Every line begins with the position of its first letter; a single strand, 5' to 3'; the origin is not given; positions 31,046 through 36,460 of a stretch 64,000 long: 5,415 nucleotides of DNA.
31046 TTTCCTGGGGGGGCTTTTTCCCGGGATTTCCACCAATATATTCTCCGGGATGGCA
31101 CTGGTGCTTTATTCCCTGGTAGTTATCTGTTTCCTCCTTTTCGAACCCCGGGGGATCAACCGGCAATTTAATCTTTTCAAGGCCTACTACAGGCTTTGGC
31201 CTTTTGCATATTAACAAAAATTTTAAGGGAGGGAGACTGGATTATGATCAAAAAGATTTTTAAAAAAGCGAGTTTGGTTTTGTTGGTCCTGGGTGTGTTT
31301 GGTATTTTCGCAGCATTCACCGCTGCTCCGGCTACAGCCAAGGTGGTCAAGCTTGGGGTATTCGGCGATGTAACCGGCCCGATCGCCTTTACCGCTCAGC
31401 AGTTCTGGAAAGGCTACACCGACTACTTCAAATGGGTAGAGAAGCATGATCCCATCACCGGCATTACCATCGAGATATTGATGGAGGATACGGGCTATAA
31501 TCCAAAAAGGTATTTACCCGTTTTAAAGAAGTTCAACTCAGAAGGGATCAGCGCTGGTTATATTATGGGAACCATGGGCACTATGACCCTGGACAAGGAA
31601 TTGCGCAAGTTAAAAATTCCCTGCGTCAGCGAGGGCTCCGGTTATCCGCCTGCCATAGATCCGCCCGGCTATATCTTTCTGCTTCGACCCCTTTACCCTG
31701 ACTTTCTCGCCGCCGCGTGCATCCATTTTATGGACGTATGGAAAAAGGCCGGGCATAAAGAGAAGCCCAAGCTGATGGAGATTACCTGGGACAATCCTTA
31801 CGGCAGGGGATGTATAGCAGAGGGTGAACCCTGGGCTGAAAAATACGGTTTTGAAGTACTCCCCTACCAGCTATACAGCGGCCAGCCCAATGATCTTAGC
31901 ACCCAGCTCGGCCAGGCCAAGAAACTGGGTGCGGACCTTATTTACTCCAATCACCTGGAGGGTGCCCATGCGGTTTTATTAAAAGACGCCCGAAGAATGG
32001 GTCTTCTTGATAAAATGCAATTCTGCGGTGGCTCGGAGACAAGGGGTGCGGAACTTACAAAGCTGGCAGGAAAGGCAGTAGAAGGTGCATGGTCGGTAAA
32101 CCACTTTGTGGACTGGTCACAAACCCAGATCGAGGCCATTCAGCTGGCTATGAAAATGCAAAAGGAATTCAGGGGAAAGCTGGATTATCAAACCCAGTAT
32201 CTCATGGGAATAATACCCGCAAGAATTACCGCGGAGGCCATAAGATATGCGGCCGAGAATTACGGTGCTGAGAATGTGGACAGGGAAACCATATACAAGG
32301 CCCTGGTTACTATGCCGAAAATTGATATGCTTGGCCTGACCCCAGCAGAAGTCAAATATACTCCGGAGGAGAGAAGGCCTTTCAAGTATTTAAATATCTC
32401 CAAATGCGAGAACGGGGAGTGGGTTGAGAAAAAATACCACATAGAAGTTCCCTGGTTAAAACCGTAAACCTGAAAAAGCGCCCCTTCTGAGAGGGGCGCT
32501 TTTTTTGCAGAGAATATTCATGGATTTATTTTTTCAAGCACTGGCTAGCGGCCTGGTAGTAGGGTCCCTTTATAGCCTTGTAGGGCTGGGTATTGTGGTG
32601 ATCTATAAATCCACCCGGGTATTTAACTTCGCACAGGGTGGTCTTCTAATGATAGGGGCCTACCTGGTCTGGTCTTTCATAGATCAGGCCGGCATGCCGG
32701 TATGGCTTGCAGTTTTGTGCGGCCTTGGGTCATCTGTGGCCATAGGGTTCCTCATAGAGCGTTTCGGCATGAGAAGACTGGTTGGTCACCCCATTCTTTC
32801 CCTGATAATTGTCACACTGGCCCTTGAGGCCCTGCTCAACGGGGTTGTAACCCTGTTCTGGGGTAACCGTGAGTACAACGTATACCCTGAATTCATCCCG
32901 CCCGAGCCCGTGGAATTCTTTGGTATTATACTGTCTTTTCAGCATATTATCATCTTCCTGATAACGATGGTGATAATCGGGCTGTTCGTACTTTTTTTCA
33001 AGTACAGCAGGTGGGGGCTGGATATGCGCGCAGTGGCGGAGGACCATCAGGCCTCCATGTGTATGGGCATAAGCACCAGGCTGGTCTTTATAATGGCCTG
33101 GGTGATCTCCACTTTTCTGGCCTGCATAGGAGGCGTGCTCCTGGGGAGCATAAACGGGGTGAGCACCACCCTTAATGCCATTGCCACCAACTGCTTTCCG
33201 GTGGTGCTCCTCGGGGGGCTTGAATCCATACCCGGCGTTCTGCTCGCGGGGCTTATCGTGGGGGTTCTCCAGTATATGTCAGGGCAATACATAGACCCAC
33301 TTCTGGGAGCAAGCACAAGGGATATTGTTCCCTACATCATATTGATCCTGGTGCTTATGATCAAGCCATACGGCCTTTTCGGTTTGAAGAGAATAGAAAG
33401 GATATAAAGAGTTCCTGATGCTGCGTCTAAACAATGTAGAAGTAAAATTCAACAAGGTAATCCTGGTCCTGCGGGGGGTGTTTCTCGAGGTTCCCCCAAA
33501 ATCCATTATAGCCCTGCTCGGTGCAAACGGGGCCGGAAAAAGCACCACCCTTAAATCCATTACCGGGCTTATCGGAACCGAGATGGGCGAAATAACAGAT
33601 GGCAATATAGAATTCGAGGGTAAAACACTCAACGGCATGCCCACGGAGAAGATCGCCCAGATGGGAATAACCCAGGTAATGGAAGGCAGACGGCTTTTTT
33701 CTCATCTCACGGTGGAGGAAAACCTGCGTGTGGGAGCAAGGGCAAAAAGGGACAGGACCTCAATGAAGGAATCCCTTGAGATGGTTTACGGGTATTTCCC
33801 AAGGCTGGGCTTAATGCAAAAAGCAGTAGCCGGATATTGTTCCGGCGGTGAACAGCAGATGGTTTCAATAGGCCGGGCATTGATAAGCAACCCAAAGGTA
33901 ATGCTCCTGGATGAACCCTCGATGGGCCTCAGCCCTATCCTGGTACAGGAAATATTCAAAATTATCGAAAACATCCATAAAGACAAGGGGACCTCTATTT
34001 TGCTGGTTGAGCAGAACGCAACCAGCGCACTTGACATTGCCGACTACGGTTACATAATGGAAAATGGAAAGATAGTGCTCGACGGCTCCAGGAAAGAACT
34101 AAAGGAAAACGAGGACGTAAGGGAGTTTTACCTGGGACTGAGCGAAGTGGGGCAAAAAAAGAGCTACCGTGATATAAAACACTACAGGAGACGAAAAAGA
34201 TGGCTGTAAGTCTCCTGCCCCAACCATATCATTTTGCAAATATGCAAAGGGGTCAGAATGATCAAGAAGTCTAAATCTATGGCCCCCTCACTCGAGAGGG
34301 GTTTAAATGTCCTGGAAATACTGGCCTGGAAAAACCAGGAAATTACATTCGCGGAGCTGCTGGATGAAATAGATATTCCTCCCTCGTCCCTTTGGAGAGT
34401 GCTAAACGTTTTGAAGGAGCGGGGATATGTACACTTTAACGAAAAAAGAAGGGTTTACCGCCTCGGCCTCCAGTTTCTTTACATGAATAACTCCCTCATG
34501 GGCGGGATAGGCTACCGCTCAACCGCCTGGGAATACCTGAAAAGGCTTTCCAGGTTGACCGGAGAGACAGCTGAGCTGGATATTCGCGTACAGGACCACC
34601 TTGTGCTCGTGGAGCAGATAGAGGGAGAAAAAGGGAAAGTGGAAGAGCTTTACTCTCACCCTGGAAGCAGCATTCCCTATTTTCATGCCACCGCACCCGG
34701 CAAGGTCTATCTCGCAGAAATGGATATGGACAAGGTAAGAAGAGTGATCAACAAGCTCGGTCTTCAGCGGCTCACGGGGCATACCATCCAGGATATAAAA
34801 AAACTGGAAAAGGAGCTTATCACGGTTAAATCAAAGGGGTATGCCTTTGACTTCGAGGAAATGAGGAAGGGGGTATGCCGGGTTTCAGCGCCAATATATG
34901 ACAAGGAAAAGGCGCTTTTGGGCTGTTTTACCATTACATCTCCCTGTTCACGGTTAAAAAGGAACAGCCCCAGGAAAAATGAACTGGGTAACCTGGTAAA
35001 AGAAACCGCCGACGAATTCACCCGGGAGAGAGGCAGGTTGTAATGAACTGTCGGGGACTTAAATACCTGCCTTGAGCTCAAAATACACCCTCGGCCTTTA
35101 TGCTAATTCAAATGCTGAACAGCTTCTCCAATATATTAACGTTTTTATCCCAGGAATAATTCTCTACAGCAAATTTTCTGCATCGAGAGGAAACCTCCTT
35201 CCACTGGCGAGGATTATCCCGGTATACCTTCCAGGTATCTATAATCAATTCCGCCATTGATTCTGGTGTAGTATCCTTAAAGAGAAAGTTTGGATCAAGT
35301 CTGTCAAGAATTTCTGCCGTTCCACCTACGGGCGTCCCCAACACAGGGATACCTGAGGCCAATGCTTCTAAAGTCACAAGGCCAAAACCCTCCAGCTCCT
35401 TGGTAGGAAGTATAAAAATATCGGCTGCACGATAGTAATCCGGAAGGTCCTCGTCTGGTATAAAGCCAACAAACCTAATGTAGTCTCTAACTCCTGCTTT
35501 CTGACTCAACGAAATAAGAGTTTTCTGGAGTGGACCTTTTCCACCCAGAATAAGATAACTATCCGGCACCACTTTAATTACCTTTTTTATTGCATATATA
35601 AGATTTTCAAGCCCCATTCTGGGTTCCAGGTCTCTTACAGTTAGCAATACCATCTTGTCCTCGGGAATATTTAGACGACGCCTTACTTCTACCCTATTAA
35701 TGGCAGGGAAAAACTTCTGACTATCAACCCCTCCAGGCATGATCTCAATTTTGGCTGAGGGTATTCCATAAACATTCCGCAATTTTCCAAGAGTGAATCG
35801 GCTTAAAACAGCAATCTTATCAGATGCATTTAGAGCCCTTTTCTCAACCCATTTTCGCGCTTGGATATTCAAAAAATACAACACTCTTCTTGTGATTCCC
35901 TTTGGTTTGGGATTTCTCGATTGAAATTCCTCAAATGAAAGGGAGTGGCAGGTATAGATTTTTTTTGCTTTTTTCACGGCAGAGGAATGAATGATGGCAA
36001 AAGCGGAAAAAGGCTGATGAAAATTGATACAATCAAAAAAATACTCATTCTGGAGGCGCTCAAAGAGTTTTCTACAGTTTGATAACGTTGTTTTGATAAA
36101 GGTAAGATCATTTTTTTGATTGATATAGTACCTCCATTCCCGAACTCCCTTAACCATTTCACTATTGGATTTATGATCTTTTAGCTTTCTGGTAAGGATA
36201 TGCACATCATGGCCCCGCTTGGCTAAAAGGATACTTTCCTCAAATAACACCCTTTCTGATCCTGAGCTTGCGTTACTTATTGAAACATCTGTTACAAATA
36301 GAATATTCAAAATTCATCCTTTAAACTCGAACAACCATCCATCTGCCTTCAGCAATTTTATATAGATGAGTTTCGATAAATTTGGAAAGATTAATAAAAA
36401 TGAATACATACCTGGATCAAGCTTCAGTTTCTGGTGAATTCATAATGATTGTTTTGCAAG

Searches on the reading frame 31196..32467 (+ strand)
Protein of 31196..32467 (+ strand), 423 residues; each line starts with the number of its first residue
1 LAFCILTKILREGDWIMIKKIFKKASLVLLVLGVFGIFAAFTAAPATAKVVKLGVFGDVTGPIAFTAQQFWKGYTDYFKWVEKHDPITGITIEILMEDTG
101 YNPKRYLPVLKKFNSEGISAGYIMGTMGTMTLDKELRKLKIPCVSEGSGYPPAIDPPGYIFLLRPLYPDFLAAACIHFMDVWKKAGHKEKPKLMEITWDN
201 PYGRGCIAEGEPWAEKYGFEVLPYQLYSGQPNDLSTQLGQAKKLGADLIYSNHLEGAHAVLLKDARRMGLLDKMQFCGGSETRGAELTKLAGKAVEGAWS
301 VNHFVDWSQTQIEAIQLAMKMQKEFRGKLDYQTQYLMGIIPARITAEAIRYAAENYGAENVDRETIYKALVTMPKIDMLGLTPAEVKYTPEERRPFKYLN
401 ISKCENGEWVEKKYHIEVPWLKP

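Call 87: search_protein_families(library=pfam, proteins=[window:31196-32467:+], max_evalue=0.00001)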
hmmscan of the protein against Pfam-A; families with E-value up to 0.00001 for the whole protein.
window:31196-32467:+ (423 aa): 1 family
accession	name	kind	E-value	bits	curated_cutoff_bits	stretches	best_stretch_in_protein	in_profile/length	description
PF13458.12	Peripla_BP_6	-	8.8e-33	114.8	31.7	1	51-405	2-339/343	Periplasmic binding protein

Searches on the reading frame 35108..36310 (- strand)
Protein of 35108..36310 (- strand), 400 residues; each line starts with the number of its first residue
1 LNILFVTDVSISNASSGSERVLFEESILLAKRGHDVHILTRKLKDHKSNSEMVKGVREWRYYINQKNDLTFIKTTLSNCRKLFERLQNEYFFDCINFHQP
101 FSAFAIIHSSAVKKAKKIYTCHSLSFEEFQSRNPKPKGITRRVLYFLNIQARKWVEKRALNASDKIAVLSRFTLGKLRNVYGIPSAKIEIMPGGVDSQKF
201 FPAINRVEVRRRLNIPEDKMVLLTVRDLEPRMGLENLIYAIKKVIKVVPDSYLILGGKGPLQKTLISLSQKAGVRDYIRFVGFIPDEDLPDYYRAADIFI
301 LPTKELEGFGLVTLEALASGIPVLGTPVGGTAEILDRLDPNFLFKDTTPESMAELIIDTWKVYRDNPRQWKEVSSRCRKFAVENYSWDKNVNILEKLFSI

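Call 87: search_protein_families(library=pfam, proteins=[window:35108-36310:-], max_evalue=0.00001)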
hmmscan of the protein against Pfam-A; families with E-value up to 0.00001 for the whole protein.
window:35108-36310:- (400 aa): 6 families
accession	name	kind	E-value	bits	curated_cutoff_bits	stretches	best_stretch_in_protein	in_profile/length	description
PF00534.26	Glycos_transf_1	-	6.8e-34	117.3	26.4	1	208-359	4-155/172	Glycosyl transferases group 1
PF13692.12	Glyco_trans_1_4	-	1.2e-25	90.9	27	1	221-358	3-138/142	Glycosyl transferases group 1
PF13439.12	Glyco_transf_4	-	2.1e-21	77.1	28.5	1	16-198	2-169/170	Glycosyltransferase Family 4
PF13579.12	Glyco_trans_4_4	-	1e-08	36.1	29.7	1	28-194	13-158/158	Glycosyl transferase 4-like domain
PF20706.3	GT4-conflict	-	6.8e-08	32.3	26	1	278-343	263-333/385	Family 4 Glycosyltransferase in conflict systems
PF13524.12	Glyco_trans_1_2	-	5.6e-06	26.8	25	0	277-392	28-140/144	Glycosyl transferase-like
